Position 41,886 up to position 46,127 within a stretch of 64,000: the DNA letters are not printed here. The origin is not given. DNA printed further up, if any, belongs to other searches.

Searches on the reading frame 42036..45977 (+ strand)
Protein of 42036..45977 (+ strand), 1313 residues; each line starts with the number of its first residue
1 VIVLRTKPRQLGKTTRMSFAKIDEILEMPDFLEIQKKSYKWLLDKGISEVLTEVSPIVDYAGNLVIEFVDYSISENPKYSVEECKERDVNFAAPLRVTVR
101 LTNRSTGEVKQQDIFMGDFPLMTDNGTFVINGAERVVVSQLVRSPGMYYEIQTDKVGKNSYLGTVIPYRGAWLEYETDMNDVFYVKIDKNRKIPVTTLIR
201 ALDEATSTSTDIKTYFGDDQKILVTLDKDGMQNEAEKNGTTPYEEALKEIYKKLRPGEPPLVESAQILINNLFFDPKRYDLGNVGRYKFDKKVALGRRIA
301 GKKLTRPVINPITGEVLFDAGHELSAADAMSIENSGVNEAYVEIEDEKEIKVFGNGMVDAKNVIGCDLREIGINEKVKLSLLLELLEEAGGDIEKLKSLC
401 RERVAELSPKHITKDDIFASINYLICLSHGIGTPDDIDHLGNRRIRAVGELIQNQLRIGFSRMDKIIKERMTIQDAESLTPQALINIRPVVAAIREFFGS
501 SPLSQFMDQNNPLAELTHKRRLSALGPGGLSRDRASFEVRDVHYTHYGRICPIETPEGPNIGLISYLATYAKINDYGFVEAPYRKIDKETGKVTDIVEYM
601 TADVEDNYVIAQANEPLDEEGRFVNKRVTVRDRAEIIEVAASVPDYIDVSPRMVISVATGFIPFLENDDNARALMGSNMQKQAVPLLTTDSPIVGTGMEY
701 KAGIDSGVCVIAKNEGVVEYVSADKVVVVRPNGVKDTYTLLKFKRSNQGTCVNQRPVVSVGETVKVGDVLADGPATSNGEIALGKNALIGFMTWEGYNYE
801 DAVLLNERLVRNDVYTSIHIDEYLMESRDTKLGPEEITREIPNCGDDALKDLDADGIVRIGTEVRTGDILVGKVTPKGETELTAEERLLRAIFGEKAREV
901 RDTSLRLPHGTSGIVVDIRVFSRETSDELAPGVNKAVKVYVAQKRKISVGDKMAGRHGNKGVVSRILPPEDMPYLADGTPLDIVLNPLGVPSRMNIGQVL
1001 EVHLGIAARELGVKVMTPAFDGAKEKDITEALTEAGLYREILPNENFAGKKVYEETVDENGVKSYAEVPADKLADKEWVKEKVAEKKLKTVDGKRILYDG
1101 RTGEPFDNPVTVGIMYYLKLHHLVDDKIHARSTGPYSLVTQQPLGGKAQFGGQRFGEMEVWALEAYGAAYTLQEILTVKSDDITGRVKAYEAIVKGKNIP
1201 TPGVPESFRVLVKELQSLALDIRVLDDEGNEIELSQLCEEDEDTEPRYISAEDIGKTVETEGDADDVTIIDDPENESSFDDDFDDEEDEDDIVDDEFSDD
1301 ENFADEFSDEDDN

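Call 64: search_protein_families(library=ncbifam, max_evalue=1e-10, proteins=[window:42036-45977:+])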
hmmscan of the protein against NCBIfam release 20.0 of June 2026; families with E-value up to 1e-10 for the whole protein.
window:42036-45977:+ (1313 aa): 7 families
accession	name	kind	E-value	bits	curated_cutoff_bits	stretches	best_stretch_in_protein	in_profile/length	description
TIGR02013.1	rpoB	equivalog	0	1677.4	801.15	3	224-924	293-892/1238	DNA-directed RNA polymerase subunit beta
NF001616.1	PRK00405.1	equivalog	0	1675.8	896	1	15-1225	2-1095/1096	DNA-directed RNA polymerase subunit beta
NF007172.0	PRK09603.1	equivalog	0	1115.1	5372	3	412-924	432-947/2890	DNA-directed RNA polymerase subunit beta/beta'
NF011417.0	PRK14844.1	equivalog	0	1039.6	4632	4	412-928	441-961/2839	DNA-directed RNA polymerase subunit beta/beta'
NF006335.0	PRK08565.1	equivalog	2.4e-119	399.6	1402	3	783-1037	713-958/1116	DNA-directed RNA polymerase subunit B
TIGR03670.1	rpoB_arch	equivalog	4.9e-82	276.1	811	2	783-1038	197-443/599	DNA-directed RNA polymerase subunit B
NF007175.0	PRK09606.1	equivalog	8e-34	116.9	355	1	423-574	315-471/496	DNA-directed RNA polymerase subunit B''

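Call 65: search_solved_structures(query=window:42036-45977:+, max_evalue=1e-50)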
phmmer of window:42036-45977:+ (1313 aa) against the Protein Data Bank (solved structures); distinct sequences matched with E-value up to 1e-50: 68 (the best 60 are shown).
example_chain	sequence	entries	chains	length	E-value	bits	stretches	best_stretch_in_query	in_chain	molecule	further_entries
8i23_C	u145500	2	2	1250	0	1801.5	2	7-1038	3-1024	DNA-directed RNA polymerase subunit beta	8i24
7l7b_C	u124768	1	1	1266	0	1721.5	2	7-1039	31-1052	DNA-directed RNA polymerase subunit beta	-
6wvj_C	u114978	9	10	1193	0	1585.7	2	15-1040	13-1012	DNA-directed RNA polymerase subunit beta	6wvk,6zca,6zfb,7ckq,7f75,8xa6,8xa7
8x6f_C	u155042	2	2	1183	0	1546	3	408-1039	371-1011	DNA-directed RNA polymerase subunit beta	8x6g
5vi5_C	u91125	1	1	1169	0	1368.3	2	411-1245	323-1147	DNA-directed RNA polymerase subunit beta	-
6eyd_C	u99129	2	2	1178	0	1368.2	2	410-1245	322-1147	DNA-directed RNA polymerase subunit beta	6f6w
5tw1_C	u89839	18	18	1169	0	1368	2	410-1245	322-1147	DNA-directed RNA polymerase subunit beta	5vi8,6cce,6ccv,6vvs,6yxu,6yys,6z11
6dcf_C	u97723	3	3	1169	0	1365.2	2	410-1245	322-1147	DNA-directed RNA polymerase subunit beta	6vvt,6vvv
7kif_C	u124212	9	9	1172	0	1362.3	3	410-1009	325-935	DNA-directed RNA polymerase subunit beta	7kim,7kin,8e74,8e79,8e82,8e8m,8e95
5zx2_C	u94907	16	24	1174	0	1362.3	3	410-1009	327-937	DNA-directed RNA polymerase subunit beta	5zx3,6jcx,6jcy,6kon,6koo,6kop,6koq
9e7v_C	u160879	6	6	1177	0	1362.3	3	410-1009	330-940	DNA-directed RNA polymerase subunit beta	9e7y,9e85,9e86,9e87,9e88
10mi_C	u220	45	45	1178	0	1362.2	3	410-1009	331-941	DNA-directed RNA polymerase subunit beta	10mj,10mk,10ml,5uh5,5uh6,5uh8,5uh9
6bzo_C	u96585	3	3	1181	0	1362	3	410-1009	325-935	DNA-directed RNA polymerase subunit beta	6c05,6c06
6c04_C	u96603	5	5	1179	0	1362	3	410-1009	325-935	DNA-directed RNA polymerase subunit beta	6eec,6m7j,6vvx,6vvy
6vvz_C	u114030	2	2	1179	0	1359.2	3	410-1009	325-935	DNA-directed RNA polymerase subunit beta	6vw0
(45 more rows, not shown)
